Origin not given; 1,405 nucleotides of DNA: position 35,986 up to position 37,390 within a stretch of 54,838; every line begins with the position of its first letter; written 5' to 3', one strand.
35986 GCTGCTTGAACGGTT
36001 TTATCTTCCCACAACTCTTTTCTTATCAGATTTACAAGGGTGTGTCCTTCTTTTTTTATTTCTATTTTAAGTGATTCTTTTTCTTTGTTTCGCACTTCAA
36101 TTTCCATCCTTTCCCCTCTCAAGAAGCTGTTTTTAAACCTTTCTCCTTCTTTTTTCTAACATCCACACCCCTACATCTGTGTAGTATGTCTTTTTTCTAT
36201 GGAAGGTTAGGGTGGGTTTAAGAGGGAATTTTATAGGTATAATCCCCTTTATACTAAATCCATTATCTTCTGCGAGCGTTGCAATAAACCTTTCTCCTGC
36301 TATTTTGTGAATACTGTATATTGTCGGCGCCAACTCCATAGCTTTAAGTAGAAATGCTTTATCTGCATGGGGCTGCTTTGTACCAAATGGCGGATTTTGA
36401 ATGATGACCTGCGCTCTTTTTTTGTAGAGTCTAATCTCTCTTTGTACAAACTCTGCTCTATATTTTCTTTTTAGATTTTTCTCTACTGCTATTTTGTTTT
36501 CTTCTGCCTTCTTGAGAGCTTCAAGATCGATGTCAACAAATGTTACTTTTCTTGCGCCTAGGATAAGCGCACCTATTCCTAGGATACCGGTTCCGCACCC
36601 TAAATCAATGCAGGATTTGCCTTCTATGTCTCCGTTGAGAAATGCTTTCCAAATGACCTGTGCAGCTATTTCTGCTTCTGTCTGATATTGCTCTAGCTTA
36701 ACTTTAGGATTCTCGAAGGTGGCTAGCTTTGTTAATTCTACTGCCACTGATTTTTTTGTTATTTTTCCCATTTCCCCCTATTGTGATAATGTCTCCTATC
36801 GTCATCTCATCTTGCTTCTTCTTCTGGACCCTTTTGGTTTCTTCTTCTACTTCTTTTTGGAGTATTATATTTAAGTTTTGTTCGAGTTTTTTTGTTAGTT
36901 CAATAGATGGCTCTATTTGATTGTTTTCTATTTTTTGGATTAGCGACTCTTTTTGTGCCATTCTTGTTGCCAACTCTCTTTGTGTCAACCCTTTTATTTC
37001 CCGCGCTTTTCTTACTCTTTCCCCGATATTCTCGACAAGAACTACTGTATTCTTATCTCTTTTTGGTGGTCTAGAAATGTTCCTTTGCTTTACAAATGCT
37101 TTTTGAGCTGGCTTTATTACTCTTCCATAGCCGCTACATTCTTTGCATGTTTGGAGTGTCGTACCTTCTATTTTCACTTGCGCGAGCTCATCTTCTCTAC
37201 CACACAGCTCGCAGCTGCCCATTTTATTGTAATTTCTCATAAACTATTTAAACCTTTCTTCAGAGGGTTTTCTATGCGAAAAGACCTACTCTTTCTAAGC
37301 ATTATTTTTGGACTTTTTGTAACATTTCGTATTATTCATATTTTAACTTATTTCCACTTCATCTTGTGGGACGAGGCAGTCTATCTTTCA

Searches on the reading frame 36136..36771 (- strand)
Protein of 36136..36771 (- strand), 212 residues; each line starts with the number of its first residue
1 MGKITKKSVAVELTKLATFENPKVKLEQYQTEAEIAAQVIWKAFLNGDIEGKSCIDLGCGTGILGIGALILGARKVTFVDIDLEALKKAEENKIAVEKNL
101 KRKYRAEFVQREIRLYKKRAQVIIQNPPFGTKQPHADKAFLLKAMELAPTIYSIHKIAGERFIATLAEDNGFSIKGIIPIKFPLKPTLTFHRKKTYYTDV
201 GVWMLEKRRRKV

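Call 42: search_protein_families(library=pfam, proteins=[window:36136-36771:-], max_evalue=0.00001)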
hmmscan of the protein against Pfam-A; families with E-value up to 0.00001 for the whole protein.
window:36136-36771:- (212 aa): 4 families
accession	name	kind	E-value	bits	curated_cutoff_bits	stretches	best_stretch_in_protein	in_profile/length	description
PF05175.20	MTS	-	2.9e-12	47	23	1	36-135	19-114/170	Methyltransferase small domain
PF06325.19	PrmA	-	1.2e-11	45.1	22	1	50-126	161-233/296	Ribosomal protein L11 methyltransferase (PrmA)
PF03602.21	Cons_hypoth95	-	1.6e-09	38.1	24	1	45-134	36-128/182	Conserved hypothetical protein 95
PF13847.12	Methyltransf_31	-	8.3e-06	26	27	0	51-126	4-81/145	Methyltransferase domain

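Call 44: search_protein_families(library=ncbifam, proteins=[window:36136-36771:-], max_evalue=0.001)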
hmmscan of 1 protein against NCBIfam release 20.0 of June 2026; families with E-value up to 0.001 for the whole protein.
window:36136-36771:- (212 aa): 19 families
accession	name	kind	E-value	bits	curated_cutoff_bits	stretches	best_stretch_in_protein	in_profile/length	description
TIGR00406.1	prmA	equivalog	4.7e-11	42.6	183.15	1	48-125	157-231/288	50S ribosomal protein L11 methyltransferase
TIGR00095.1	TIGR00095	equivalog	1.7e-10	40.9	117.5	1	45-135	47-140/194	16S rRNA (guanine(966)-N(2))-methyltransferase RsmD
NF001785.0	PRK00517.2-2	equivalog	2.2e-10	40.2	188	1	39-110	134-202/282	50S ribosomal protein L11 methyltransferase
TIGR03534.1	RF_mod_PrmC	equivalog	1.7e-08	34.2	199.1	1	51-129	89-166/253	peptide chain release factor N(5)-glutamine methyltransferase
NF001790.0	PRK00517.3-3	equivalog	8.5e-08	31.9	269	1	41-105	113-175/262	50S ribosomal protein L11 methyltransferase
NF001786.0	PRK00517.2-4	equivalog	5e-07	29.1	327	1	48-102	141-194/277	50S ribosomal protein L11 methyltransferase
NF011529.0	PRK14968.1-3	equivalog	6.9e-07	28.9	162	1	49-129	33-108/198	putative methyltransferase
NF011528.0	PRK14968.1-2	equivalog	7e-07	29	171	1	50-129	38-117/205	putative methyltransferase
TIGR00536.1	hemK_fam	subfamily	1.1e-06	28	115.5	1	52-137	116-200/286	HemK family protein methyltransferase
NF011577.0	PRK15001.1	equivalog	2e-05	23.6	468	1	32-164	212-339/378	23S rRNA (guanine(1835)-N(2))-methyltransferase RlmG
TIGR03533.1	L3_gln_methyl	equivalog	2.7e-05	23.7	229.7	1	51-133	122-203/284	50S ribosomal protein L3 N(5)-glutamine methyltransferase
TIGR01983.1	UbiG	equivalog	5.6e-05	22.5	102.95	1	43-114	45-111/228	bifunctional 2-polyprenyl-6-hydroxyphenol methylase/3-demethylubiquinol 3-O-methyltransferase UbiG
NF047853.1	tRm6a37MtseTrmN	equivalog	0.00013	21.8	350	1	52-132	45-127/244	tRNA(1)(Val) (adenine(37)-N(6))-methyltransferase TrmN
TIGR02021.1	BchM-ChlM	equivalog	0.00017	21.1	158.9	1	44-97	47-100/218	magnesium protoporphyrin IX methyltransferase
NF043040.1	corrin_prot_MT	hypoth_equivalog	0.00019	20.9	180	1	50-100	41-88/216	corrinoid protein-associated methyltransferase CpaM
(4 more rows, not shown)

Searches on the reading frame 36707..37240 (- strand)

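Call 42: search_protein_families(library=pfam, proteins=[window:36707-37240:-], max_evalue=0.00001)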
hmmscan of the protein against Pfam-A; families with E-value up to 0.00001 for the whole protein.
window:36707-37240:- (178 aa): 2 families
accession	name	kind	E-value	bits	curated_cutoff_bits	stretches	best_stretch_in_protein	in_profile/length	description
PF01381.28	HTH_3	-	3.5e-08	33.8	23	1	76-125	1-50/55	Helix-turn-helix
PF12844.13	HTH_19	-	4.2e-08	33.4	30.2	1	73-125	1-53/64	Helix-turn-helix domain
